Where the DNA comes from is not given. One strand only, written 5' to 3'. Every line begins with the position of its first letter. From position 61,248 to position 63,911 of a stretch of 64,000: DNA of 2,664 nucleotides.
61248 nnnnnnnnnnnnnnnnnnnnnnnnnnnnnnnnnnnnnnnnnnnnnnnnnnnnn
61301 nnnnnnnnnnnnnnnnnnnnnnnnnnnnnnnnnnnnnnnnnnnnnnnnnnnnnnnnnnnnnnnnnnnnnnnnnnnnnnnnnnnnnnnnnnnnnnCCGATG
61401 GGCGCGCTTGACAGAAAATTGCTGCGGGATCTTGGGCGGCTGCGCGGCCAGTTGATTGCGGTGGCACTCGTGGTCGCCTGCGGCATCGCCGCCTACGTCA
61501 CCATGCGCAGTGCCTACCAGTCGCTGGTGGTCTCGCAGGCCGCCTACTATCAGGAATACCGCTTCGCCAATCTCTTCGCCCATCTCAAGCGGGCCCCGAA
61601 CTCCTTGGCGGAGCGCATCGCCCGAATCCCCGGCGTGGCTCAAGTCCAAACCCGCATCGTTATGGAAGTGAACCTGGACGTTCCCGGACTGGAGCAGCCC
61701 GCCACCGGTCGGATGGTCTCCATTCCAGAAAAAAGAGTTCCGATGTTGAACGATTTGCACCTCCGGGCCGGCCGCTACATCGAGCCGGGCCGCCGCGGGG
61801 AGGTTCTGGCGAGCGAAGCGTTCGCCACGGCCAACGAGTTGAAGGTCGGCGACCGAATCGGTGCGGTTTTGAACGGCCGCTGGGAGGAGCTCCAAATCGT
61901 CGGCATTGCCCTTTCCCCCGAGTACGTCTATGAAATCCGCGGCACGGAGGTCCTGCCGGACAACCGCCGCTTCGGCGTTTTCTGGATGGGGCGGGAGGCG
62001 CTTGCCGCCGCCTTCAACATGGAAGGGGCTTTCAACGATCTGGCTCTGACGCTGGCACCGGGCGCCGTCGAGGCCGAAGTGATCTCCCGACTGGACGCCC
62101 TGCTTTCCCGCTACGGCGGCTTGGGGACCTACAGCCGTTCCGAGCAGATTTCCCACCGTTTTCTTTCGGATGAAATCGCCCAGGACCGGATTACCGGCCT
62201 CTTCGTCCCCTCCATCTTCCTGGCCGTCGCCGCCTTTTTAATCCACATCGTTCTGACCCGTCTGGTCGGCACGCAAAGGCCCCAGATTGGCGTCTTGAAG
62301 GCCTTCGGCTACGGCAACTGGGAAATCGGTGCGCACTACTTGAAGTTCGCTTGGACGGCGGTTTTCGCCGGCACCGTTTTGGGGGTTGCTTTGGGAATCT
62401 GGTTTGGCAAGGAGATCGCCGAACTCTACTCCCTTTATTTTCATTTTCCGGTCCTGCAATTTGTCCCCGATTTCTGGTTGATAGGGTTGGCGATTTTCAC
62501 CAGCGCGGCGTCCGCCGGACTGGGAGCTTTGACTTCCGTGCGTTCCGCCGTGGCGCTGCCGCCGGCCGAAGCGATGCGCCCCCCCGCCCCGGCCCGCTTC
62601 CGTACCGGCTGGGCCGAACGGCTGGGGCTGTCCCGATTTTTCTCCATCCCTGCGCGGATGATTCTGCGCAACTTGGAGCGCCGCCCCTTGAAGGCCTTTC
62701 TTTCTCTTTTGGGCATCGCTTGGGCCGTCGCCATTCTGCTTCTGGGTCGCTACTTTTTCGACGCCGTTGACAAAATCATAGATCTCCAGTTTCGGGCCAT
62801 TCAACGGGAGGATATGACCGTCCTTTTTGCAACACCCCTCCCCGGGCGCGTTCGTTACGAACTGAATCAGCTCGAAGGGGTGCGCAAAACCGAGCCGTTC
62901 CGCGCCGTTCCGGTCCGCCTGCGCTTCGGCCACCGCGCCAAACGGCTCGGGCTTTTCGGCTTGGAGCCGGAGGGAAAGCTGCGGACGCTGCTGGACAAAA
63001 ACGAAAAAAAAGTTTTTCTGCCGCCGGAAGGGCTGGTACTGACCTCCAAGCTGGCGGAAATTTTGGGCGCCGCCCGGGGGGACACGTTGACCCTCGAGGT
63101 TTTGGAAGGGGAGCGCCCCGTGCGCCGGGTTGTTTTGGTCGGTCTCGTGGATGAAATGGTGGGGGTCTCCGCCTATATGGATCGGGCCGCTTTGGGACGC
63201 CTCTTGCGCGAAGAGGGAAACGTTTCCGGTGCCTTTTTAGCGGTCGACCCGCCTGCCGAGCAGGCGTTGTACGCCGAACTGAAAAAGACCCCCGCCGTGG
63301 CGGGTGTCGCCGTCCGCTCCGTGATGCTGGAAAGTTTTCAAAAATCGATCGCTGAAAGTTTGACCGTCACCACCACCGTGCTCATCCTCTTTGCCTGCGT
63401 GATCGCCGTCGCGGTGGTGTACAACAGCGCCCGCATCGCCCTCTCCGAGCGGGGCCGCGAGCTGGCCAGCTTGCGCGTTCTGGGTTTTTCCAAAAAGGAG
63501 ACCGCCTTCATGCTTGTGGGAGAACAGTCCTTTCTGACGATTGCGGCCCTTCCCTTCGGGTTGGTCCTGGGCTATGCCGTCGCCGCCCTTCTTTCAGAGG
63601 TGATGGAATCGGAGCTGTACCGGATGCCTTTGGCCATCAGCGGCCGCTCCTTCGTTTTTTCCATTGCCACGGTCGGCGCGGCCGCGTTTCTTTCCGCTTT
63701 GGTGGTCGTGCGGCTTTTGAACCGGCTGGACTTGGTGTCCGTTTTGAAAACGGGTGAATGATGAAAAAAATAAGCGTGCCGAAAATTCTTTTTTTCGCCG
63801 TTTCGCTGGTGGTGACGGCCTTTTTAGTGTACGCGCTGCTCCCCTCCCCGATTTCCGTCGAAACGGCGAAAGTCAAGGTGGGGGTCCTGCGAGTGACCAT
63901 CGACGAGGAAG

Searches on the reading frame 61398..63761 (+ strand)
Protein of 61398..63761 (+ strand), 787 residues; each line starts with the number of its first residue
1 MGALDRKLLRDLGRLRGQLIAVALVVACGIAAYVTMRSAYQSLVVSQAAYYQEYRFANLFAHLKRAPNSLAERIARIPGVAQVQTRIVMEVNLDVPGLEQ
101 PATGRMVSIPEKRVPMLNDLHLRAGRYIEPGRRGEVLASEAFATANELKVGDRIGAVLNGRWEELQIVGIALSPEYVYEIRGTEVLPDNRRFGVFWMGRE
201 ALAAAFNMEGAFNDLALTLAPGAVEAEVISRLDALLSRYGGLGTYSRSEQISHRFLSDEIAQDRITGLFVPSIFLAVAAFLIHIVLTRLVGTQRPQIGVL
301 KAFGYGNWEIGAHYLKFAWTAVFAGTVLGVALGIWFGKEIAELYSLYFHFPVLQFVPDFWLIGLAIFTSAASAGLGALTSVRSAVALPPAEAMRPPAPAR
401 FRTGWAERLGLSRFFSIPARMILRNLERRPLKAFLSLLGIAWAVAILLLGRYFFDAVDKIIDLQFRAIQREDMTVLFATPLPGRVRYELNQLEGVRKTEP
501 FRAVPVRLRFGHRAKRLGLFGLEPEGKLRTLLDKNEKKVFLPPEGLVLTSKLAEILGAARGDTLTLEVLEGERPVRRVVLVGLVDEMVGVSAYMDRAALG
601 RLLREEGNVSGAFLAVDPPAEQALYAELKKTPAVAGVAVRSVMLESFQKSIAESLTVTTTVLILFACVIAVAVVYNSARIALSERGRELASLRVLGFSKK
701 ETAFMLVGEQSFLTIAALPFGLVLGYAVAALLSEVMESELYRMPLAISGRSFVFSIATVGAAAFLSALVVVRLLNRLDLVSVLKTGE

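Call 33: search_protein_families(library=pfam, proteins=[window:61398-63761:+], max_evalue=1)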
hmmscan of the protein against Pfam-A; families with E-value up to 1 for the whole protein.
window:61398-63761:+ (787 aa): 2 families
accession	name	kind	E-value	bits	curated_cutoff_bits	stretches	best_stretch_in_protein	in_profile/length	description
PF02687.27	FtsX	-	6.3e-30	104.1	25.5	2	661-776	2-117/120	FtsX-like permease C-terminal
PF01037.27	AsnC_trans_reg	-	0.061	13.7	25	1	70-90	52-72/73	Lrp/AsnC ligand binding domain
